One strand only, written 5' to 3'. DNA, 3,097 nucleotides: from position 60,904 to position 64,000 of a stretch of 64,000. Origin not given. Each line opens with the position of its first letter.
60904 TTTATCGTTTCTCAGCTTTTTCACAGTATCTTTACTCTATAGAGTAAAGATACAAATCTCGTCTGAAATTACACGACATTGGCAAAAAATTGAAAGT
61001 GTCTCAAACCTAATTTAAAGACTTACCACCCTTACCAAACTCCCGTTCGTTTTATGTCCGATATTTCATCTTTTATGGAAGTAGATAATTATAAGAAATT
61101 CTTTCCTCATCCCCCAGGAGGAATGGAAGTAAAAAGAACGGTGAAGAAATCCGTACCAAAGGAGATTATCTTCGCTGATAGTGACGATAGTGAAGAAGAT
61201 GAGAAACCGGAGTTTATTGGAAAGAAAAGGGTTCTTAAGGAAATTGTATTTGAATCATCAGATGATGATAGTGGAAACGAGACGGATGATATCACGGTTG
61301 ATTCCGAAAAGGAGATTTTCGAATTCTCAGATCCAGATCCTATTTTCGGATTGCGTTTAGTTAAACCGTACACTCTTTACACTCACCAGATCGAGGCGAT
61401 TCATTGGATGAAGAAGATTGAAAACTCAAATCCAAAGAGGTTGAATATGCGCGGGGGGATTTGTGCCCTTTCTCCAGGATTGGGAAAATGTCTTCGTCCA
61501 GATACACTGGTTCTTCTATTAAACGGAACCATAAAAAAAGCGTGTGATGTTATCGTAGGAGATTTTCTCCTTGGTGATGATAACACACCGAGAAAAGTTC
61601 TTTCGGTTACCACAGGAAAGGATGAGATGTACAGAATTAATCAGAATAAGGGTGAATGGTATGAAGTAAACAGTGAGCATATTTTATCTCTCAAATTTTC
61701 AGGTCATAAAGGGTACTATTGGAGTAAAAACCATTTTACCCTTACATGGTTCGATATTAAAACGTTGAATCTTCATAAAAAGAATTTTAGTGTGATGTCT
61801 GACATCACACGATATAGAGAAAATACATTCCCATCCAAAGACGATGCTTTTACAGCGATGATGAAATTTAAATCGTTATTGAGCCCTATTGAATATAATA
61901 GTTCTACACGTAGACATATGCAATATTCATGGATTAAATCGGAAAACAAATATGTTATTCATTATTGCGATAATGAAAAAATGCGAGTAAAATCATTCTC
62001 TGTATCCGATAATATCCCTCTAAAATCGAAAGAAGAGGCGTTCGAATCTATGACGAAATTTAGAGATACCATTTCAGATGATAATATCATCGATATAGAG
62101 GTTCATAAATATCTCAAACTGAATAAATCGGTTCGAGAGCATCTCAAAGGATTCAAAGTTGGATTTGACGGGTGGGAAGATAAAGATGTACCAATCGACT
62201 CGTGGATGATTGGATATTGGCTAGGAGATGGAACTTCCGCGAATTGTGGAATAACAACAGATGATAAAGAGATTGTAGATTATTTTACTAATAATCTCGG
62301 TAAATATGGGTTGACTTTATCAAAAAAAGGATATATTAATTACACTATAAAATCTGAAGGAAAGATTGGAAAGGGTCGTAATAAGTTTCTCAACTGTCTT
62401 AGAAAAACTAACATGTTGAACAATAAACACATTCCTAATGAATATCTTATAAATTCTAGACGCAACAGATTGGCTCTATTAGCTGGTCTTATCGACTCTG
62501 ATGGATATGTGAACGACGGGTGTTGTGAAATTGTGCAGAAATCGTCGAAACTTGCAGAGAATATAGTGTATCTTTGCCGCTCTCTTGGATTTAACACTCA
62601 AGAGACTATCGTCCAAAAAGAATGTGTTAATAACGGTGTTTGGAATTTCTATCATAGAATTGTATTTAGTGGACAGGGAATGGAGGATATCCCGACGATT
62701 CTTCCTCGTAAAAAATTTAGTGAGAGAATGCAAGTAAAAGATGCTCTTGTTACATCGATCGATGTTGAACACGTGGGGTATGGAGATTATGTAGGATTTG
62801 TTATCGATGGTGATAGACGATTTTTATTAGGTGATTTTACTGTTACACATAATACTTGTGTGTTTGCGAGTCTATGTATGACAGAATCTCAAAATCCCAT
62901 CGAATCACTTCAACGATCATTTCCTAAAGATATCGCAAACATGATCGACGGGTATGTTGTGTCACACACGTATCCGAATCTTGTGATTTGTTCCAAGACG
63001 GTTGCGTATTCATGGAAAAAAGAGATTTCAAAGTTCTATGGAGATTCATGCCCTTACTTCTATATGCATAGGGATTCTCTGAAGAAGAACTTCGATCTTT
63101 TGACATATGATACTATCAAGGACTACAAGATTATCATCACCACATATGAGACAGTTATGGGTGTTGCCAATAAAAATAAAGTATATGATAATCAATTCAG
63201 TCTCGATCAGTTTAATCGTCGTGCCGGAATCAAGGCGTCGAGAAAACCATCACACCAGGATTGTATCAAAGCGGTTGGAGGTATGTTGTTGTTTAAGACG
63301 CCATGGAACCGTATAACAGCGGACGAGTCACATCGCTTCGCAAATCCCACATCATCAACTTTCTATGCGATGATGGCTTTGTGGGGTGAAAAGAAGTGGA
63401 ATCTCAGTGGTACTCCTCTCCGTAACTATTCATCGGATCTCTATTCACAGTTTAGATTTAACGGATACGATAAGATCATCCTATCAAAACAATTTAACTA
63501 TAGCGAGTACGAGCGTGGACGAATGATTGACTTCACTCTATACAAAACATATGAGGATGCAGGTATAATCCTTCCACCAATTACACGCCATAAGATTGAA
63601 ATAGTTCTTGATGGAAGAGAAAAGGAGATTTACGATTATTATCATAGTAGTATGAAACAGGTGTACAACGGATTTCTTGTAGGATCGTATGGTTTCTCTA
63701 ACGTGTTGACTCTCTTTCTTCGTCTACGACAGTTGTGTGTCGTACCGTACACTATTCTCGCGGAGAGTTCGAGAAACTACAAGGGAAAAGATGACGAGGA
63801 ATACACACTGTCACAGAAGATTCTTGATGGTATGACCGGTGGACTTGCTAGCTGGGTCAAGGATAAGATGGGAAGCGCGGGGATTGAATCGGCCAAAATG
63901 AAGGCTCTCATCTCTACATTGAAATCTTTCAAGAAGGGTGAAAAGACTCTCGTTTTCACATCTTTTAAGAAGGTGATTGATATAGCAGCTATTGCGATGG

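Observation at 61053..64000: SNF2 helicase with an intein in GLGK|T and an apparent 1-nt frame break in the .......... motif-Q region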

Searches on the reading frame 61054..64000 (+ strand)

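Call 7: search_protein_families(library=pfam, proteins=[window:61054-64000:+], max_evalue=0.01)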
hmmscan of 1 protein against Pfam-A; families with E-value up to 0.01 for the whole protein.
window:61054-64000:+ (982 aa): 5 families
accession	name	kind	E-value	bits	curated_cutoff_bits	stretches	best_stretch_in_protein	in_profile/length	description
PF00176.29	SNF2-rel_dom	-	1.9e-24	86.7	24.9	1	111-898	1-288/290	SNF2-related domain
PF05203.21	Hom_end_hint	-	1.1e-16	61.9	32.1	1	146-274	1-143/228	Hom_end-associated Hint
PF05204.19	Hom_end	-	2.4e-09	37.7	21.1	1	460-541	2-87/110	Homing endonuclease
PF14528.11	LAGLIDADG_3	-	1.3e-06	29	22.5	1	472-540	3-71/82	LAGLIDADG-like domain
PF20758.2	2B_soluble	-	0.0051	17.2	27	0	192-250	57-113/142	2B protein soluble domain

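Call 9: find_homologous_proteins(query=window:61054-64000:+, max_evalue=0.00001)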
Query window:61054-64000:+ (982 aa): 2747 proteins with E <= 0.00001 among 8000 candidates; the best 120 are listed.
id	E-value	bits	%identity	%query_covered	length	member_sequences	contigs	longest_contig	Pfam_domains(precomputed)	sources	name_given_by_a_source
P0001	0.0e+0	2270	100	99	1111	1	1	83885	PF05204.20,PF00176.30,PF05203.22,PF14528.12,PF00271.38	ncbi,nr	ncbi:MAG: SNF2-related protein [Candidatus Colwellbacteria bacterium]|nr:SNF2-related protein [Candi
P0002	0.0e+0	1321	79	54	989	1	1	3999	PF00176.30,PF05203.22,PF00271.38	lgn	-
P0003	0.0e+0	1223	57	99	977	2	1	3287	PF00176.30,PF05203.22,PF00271.38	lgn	-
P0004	3.2e-286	970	91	39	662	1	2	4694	PF00176.30,PF00271.38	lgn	-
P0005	3.5e-267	907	52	70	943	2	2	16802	PF00176.30,PF05203.22,PF00271.38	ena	-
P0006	2.6e-236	805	46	89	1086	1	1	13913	PF00176.30,PF05203.22,PF14528.12,PF00271.38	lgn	-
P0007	2.3e-230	785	79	39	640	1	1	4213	PF00176.30,PF00271.38,PF04851.22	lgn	-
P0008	2.7e-203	696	71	39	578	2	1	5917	PF00176.30,PF00271.38,PF04851.22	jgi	-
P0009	5.0e-159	549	44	29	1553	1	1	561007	PF05204.20,PF02933.24,PF07724.21,PF02359.25,PF05203.22,PF14528.12,PF00004.36,PF17862.8,PF01079.26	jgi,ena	-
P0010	1.8e-150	521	41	31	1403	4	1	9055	PF05204.20,PF19263.6,PF05203.22,PF14528.12,PF13403.12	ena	-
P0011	1.7e-139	485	34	33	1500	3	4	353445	PF05204.20,PF00623.26,PF05203.22,PF14528.12,PF04997.18,PF01079.26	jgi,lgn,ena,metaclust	metaclust:\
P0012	3.3e-131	457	38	33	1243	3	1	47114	PF05204.20,PF05970.21,PF05203.22,PF14528.12,PF21530.4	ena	-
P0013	1.3e-121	425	36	80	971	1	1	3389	PF05204.20,PF00176.30,PF05203.22,PF14528.12,PF00271.38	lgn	-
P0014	1.9e-112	395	43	51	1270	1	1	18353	PF05203.22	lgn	-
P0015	2.0e-108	382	46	32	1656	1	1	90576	PF05204.20,PF05203.22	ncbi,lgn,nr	ncbi:MAG: Hint domain-containing homing endonuclease [Candidatus Colwellbacteria bacterium]|nr:Hint 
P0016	3.1e-107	378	35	33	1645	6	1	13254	PF05204.20,PF00623.26,PF05203.22,PF14528.12,PF04997.18,PF13403.12,PF14890.12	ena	-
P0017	1.1e-106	376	47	32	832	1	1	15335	PF05204.20,PF05203.22,PF04851.22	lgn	-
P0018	1.1e-106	376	45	31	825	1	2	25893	PF05204.20,PF05203.22,PF14528.12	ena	-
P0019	5.2e-106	374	42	36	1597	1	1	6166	PF05203.22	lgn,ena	-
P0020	2.5e-104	368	35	52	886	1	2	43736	PF05204.20,PF00176.30,PF05203.22,PF14528.12,PF00271.38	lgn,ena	-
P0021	1.6e-103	366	46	32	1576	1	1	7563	PF05204.20,PF05203.22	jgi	-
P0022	2.4e-103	365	34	53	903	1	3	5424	PF05204.20,PF00176.30,PF05203.22,PF14528.12,PF00271.38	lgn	-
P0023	9.2e-103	363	43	31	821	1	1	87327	PF05204.20,PF05203.22,PF14528.12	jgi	jgi:hypothetical protein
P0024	8.8e-102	360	38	21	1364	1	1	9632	PF05204.20,PF16898.11,PF00521.27,PF05203.22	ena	-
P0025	1.2e-101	359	34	57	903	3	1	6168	PF05204.20,PF00176.30,PF05203.22,PF14528.12,PF00271.38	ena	-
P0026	1.0e-100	356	33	59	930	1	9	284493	PF05204.20,PF00176.30,PF05203.22,PF00271.38,PF13639.13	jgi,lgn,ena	-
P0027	3.9e-100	354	45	32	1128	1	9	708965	PF05204.20,PF05203.22,PF02463.26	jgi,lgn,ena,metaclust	metaclust:\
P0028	1.9e-99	352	31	58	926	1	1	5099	PF05204.20,PF00176.30,PF05203.22,PF14528.12,PF00271.38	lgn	-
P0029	5.5e-99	350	31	48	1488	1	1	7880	PF05204.20,PF02933.24,PF07724.21,PF02359.25,PF05203.22,PF14528.12,PF00004.36,PF17862.8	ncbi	-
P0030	5.9e-99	350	45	32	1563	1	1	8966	PF05203.22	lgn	-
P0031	3.3e-98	348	46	33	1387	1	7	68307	PF05204.20,PF05203.22,PF00271.38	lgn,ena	-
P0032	5.4e-98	347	43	32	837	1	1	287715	PF05203.22,PF04851.22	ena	-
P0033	8.1e-98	347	39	48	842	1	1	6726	PF05204.20,PF05203.22,PF14528.12,PF04851.22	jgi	jgi:superfamily II DNA or RNA helicase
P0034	2.4e-97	345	45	31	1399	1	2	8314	PF05204.20,PF05203.22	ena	-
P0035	3.7e-97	344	40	51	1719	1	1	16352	PF05204.20,PF05203.22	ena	-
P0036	4.6e-97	344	49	31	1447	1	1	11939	PF05204.20,PF05203.22,PF00271.38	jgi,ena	-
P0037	1.4e-96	343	45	35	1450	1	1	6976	PF05204.20,PF05203.22,PF00271.38,PF04851.22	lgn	-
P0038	5.7e-96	341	46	33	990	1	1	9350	PF05204.20,PF00176.30,PF13923.13,PF13920.13,PF05203.22,PF14528.12,PF00271.38,PF13639.13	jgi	jgi:hypothetical protein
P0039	6.2e-96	340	45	32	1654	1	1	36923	PF05204.20,PF05203.22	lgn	-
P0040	1.2e-95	339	44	36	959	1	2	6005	PF05204.20,PF00270.36,PF05203.22,PF04851.22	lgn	-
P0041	4.8e-95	337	47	29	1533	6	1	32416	PF05204.20,PF00176.30,PF05203.22,PF14528.12,PF00271.38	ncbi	-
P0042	7.1e-95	337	37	47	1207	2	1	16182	PF05204.20,PF05203.22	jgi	jgi:hypothetical protein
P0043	2.4e-94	335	32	60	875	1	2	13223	PF05204.20,PF00176.30,PF05203.22,PF00271.38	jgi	jgi:superfamily II DNA or RNA helicase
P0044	1.1e-93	333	45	33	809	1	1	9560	PF05204.20,PF00270.36,PF05203.22,PF14528.12,PF04851.22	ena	-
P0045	1.7e-93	332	45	32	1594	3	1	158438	PF05204.20,PF05203.22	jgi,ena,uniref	uniref:DOD-type homing endonuclease domain-containing protein n=1 Tax=viral metagenome TaxID=1070528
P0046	2.3e-93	332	46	28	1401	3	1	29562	PF05204.20,PF03161.19,PF05203.22,PF04851.22,PF14890.12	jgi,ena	-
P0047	2.6e-93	332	44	32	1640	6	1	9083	PF05204.20,PF05203.22,PF14528.12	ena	-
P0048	6.6e-93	330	41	39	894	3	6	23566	PF05204.20,PF00270.36,PF00176.30,PF05203.22,PF00271.38,PF04851.22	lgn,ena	-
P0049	6.9e-93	330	50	28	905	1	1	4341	PF05204.20,PF00270.36,PF00176.30,PF05203.22,PF04851.22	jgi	jgi:superfamily II DNA or RNA helicase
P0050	1.1e-92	330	41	28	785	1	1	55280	PF05204.20,PF05203.22,PF14528.12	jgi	jgi:hypothetical protein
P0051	1.2e-92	329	44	31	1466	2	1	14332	PF05204.20,PF05203.22,PF00271.38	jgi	jgi:hypothetical protein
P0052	1.9e-92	329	38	48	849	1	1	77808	PF05204.20,PF05970.21,PF13604.13,PF13245.13,PF05203.22,PF14528.12,PF21530.4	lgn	-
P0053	2.0e-92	329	43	32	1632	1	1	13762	PF05204.20,PF05203.22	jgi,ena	jgi:hypothetical protein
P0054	3.2e-92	328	45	32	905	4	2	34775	PF05204.20,PF00270.36,PF00176.30,PF05203.22,PF14528.12,PF04851.22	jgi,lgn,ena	jgi:hypothetical protein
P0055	3.7e-92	328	37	52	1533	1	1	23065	PF05204.20,PF00176.30,PF05203.22,PF14528.12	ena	-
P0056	4.0e-92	328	43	32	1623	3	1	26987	PF05204.20,PF05203.22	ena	-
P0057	5.5e-92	327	41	34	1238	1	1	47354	PF05204.20,PF05203.22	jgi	jgi:hypothetical protein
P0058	5.6e-92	327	51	26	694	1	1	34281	PF05204.20,PF00270.36,PF00176.30,PF05203.22,PF14528.12,PF04851.22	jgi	-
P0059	6.5e-92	327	43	33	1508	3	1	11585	PF05204.20,PF05203.22,PF00271.38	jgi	jgi:hypothetical protein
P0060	6.7e-92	327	44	32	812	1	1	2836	PF05204.20,PF00270.36,PF05203.22,PF14528.12,PF04851.22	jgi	jgi:superfamily II DNA or RNA helicase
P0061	8.3e-92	327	42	36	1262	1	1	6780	PF05204.20,PF05203.22,PF14528.12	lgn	-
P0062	8.6e-92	327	49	27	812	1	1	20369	PF05204.20,PF05203.22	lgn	-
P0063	9.5e-92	327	46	31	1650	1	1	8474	PF05204.20,PF05203.22,PF00271.38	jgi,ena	-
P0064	1.0e-91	326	36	49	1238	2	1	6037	PF05204.20,PF05203.22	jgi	jgi:hypothetical protein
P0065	1.2e-91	326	46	31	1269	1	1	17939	PF05204.20,PF05203.22,PF14528.12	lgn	-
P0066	1.8e-91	326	44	32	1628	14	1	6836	PF05204.20,PF05203.22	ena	-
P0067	2.3e-91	325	38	49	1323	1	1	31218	PF05204.20,PF05203.22,PF14528.12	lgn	-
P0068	3.2e-91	325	43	29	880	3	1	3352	PF05204.20,PF05203.22,PF00004.36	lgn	-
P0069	3.4e-91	325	39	50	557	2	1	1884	PF05204.20,PF05203.22,PF14528.12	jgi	jgi:intein/homing endonuclease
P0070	3.5e-91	325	37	48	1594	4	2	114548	PF05203.22,PF00271.38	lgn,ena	-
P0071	7.7e-91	324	42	36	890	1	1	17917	PF05204.20,PF00270.36,PF05203.22,PF14528.12,PF00271.38,PF04851.22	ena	-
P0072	1.7e-90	322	33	47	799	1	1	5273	PF05204.20,PF05203.22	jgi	jgi:hypothetical protein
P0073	1.8e-90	322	38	48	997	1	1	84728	PF05203.22,PF00004.36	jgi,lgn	jgi:ATP-dependent Lon protease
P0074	2.4e-90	322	42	32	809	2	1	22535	PF05204.20,PF00270.36,PF05203.22,PF04851.22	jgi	jgi:hypothetical protein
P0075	2.5e-90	322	38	50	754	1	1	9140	PF05204.20,PF05203.22,PF04851.22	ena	-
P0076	2.5e-90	322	43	31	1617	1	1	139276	PF05204.20,PF05203.22,PF00271.38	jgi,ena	jgi:hypothetical protein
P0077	3.0e-90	322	35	48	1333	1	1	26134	PF05204.20,PF05203.22,PF14528.12,PF00271.38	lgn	-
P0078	4.5e-90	321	43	32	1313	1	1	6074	PF05204.20,PF00176.30,PF05203.22,PF00271.38,PF04851.22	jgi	jgi:superfamily II DNA or RNA helicase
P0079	4.7e-90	321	41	35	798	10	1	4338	PF05203.22,PF04851.22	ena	-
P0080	9.1e-90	320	43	31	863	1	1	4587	PF05204.20,PF05203.22,PF14528.12,PF00271.38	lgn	-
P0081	9.1e-90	320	41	33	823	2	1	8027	PF05204.20,PF05203.22,PF14528.12,PF00004.36,PF22667.3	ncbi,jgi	jgi:hypothetical protein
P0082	1.1e-89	320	39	49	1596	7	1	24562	PF05203.22,PF00271.38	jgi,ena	jgi:hypothetical protein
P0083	1.2e-89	320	37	49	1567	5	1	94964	PF05204.20,PF05203.22,PF00271.38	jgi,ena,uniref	uniref:DOD-type homing endonuclease domain-containing protein n=1 Tax=viral metagenome TaxID=1070528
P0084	1.4e-89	319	46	27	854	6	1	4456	PF05204.20,PF00270.36,PF05203.22,PF14528.12,PF00271.38,PF04851.22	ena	-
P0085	1.6e-89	319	45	29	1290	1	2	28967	PF05204.20,PF00176.30,PF05203.22,PF18766.8,PF00271.38,PF04851.22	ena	-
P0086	1.9e-89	319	46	29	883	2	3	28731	PF05204.20,PF00270.36,PF00176.30,PF05203.22,PF04851.22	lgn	-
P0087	2.1e-89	319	43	31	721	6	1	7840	PF05204.20,PF05203.22,PF14528.12,PF00004.36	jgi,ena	-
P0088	2.2e-89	319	39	48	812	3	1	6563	PF05204.20,PF00270.36,PF05203.22,PF14528.12,PF04851.22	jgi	jgi:superfamily II DNA or RNA helicase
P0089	2.2e-89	319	40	48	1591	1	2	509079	PF05204.20,PF05203.22,PF14528.12,PF00271.38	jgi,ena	jgi:hypothetical protein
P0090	3.5e-89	318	46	28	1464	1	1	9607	PF05204.20,PF05203.22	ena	-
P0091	3.5e-89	318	46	29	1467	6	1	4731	PF05204.20,PF05203.22,PF14528.12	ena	-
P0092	4.7e-89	318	33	53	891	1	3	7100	PF05204.20,PF00176.30,PF05203.22,PF14528.12,PF00271.38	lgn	-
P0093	4.8e-89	318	41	32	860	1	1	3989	PF05204.20,PF05970.21,PF13245.13,PF05203.22,PF21530.4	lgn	-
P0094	8.0e-89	317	44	32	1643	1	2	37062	PF05204.20,PF05203.22,PF00271.38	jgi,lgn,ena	jgi:hypothetical protein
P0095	9.2e-89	317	44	31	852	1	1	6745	PF05204.20,PF05203.22,PF14528.12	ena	-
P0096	1.0e-88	316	42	32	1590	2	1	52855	PF05203.22,PF00271.38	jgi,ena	jgi:hypothetical protein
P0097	1.1e-88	316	42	35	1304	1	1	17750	PF05204.20,PF05203.22,PF14528.12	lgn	-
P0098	1.1e-88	316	47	29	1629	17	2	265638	PF05204.20,PF05203.22,PF00271.38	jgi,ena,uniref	uniref:DOD-type homing endonuclease domain-containing protein n=1 Tax=viral metagenome TaxID=1070528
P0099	1.1e-88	316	39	48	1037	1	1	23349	PF05204.20,PF05203.22,PF00004.36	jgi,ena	jgi:hypothetical protein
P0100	1.2e-88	316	44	31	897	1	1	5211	PF05204.20,PF00270.36,PF00176.30,PF05203.22,PF00271.38,PF04851.22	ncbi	-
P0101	1.5e-88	316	40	48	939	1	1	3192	PF05204.20,PF05203.22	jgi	jgi:hypothetical protein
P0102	1.6e-88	316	39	48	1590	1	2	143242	PF05204.20,PF05203.22,PF14528.12,PF00271.38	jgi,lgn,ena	jgi:hypothetical protein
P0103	2.1e-88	315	39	48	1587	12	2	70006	PF05204.20,PF05203.22,PF14528.12,PF00271.38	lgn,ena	-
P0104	2.2e-88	315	41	32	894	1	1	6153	PF05204.20,PF05203.22,PF14528.12,PF00004.36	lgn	-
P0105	2.8e-88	315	43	31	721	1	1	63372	PF05204.20,PF05203.22,PF00004.36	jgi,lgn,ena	-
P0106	3.0e-88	315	45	30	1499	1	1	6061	PF05204.20,PF05203.22,PF14528.12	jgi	-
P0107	3.9e-88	315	47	29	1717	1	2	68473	PF05204.20,PF05203.22,PF14528.12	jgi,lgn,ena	jgi:hypothetical protein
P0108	4.1e-88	315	31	64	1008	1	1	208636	PF00097.32,PF00176.30,PF13920.13,PF05203.22,PF14528.12,PF00271.38,PF04851.22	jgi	jgi:hypothetical protein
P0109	5.1e-88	314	38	48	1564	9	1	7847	PF05204.20,PF05203.22,PF14528.12,PF00271.38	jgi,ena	jgi:hypothetical protein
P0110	5.2e-88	314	45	32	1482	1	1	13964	PF05204.20,PF00136.27,PF05203.22,PF14528.12,PF03104.26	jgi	-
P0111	5.8e-88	314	45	25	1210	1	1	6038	PF05204.20,PF05203.22,PF14528.12,PF00271.38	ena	-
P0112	5.9e-88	314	49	26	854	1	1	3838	PF05204.20,PF05203.22,PF14528.12,PF04851.22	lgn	-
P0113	6.6e-88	314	37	32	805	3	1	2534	PF05204.20,PF05203.22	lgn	-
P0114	7.1e-88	314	37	48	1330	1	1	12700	PF05204.20,PF05203.22,PF14528.12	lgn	-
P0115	7.7e-88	314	40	32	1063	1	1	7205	PF05204.20,PF05203.22,PF00004.36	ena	-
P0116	8.5e-88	313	46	29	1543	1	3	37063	PF05204.20,PF05203.22,PF14528.12,PF00271.38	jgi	jgi:hypothetical protein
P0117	1.1e-87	313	37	48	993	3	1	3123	PF05204.20,PF05203.22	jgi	jgi:hypothetical protein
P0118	1.2e-87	313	34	53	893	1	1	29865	PF05204.20,PF00176.30,PF05203.22,PF14528.12,PF00271.38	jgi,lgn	jgi:hypothetical protein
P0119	1.3e-87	313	43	31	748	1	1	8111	PF05204.20,PF05203.22,PF14528.12,PF00004.36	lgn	-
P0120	1.5e-87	313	39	48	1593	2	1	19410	PF05204.20,PF05203.22,PF14528.12,PF00271.38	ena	-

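Call 15: find_encoding_contigs(protein=P0001, flank=10000, max_places=3)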
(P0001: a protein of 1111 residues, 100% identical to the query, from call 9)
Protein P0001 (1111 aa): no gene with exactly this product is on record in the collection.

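Call 16: find_encoding_contigs(protein=P0004, flank=5000, max_places=3)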
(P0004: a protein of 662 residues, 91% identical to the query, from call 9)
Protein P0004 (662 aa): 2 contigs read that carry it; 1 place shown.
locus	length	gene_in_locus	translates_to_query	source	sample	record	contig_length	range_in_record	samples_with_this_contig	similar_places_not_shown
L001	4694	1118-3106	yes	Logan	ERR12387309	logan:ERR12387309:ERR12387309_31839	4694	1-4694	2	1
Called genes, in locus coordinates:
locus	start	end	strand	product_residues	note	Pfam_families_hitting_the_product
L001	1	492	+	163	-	?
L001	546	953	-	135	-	-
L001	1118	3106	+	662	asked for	PF00176:SNF2-rel_dom, PF00271:Helicase_C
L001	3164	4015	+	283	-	PF21722:Gly_rich_2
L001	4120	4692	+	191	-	?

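Call 38: list_cluster_members(proteins=[P0001, P0015])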
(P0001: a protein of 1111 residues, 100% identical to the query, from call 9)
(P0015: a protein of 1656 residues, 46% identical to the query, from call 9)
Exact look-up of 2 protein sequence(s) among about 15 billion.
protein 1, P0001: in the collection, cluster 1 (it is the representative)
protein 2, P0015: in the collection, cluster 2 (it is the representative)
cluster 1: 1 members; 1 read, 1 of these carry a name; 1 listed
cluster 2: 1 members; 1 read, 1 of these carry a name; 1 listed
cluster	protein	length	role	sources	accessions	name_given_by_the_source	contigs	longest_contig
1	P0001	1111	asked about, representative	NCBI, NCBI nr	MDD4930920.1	MAG: SNF2-related protein [Candidatus Colwellbacteria bacterium] | SNF2-related protein [Candidatus Colwellbacteria bacterium]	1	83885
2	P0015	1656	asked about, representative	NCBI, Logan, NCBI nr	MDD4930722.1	MAG: Hint domain-containing homing endonuclease [Candidatus Colwellbacteria bacterium] | Hint domain-containing homing endonuclease [Candidatus Colwellbacteria bacterium]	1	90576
